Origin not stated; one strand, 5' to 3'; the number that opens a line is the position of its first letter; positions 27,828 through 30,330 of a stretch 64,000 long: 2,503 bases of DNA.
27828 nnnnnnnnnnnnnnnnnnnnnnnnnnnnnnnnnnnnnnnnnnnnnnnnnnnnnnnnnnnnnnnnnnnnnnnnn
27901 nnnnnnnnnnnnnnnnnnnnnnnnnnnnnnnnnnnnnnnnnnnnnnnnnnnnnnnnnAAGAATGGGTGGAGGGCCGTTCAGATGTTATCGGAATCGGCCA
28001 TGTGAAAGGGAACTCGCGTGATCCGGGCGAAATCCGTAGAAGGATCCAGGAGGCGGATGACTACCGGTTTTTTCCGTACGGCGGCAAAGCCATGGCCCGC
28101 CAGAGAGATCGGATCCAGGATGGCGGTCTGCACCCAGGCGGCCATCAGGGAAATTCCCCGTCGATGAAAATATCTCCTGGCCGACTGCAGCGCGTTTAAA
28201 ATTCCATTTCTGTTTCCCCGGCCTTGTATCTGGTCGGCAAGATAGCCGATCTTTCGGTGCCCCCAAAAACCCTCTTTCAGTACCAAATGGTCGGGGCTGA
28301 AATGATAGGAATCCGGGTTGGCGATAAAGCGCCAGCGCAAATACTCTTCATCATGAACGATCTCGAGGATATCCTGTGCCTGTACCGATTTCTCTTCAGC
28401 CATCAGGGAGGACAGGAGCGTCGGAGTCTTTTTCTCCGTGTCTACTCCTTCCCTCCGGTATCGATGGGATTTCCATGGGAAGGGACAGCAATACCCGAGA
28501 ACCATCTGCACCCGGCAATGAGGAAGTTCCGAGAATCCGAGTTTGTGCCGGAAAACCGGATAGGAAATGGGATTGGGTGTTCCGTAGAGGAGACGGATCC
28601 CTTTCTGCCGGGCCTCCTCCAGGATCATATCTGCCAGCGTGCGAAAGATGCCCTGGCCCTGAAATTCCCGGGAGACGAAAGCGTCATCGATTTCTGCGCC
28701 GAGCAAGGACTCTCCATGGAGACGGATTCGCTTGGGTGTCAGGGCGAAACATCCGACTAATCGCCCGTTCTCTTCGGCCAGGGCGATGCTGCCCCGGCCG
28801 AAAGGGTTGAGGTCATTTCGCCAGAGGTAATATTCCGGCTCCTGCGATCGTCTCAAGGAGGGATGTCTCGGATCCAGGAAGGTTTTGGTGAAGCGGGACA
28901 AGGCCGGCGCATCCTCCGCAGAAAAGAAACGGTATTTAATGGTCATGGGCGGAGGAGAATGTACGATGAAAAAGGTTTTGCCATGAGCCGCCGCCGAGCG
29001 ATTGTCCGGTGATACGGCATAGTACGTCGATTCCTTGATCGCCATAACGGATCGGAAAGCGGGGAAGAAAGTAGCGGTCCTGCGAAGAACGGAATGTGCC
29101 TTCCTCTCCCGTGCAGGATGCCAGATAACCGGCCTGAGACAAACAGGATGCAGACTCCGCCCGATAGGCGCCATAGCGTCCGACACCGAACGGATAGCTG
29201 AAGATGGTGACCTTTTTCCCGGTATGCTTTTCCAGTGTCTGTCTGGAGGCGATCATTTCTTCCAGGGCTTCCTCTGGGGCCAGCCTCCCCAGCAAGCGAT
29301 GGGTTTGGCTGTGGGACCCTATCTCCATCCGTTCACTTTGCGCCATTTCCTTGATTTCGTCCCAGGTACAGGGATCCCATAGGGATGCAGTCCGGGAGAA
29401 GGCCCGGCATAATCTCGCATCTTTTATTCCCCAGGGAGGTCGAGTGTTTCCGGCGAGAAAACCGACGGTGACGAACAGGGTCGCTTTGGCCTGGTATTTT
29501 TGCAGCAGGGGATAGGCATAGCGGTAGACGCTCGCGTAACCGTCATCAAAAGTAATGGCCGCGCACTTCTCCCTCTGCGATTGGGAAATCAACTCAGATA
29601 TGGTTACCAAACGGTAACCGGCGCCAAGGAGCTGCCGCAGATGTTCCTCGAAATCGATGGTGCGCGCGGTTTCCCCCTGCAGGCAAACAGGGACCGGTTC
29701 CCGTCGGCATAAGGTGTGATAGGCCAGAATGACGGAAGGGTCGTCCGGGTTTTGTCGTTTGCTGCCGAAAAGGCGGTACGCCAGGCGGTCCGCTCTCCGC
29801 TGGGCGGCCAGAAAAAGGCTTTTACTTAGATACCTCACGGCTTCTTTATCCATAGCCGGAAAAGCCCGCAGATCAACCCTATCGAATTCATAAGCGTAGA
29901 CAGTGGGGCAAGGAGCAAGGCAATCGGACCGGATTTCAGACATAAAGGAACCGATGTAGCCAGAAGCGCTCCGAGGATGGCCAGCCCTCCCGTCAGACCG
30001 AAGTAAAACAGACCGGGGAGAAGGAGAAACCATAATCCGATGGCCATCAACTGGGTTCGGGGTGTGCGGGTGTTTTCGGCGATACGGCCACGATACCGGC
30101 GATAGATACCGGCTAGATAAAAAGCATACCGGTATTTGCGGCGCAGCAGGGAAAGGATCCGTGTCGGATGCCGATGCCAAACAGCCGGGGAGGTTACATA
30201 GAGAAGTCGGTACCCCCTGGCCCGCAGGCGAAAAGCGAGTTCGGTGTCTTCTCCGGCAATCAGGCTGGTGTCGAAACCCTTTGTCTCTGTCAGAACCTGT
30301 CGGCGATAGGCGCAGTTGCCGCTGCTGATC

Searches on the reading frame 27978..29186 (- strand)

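Call 16: search_protein_families(library=pfam, proteins=[window:27978-29186:-], max_evalue=0.001)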
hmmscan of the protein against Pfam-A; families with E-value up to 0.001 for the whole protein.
window:27978-29186:- (402 aa): 4 families
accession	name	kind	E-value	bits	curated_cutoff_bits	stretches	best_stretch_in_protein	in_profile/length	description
PF13527.13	Acetyltransf_9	-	5.7e-13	49.4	25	1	115-218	28-124/127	Acetyltransferase (GNAT) domain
PF00583.31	Acetyltransf_1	-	3.3e-11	43.9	20.7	1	115-218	17-116/116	Acetyltransferase (GNAT) family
PF13508.13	Acetyltransf_7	-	2.5e-06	28.2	27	1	133-219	4-83/84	Acetyltransferase (GNAT) domain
PF13673.13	Acetyltransf_10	-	0.00022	21.6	23.6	1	134-199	33-87/128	Acetyltransferase (GNAT) domain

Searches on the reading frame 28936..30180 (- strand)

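Call 16: search_protein_families(library=pfam, proteins=[window:28936-30180:-], max_evalue=0.001)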
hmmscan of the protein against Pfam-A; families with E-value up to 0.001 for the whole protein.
window:28936-30180:- (414 aa): 2 families
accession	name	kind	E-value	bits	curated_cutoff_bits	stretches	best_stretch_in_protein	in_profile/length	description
PF01522.26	Polysacc_deac_1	-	1.9e-26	92.9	23.1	1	201-352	3-121/124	Polysaccharide deacetylase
PF03065.20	Glyco_hydro_57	-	0.001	18.9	21.2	0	260-389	78-199/291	Glycosyl hydrolase family 57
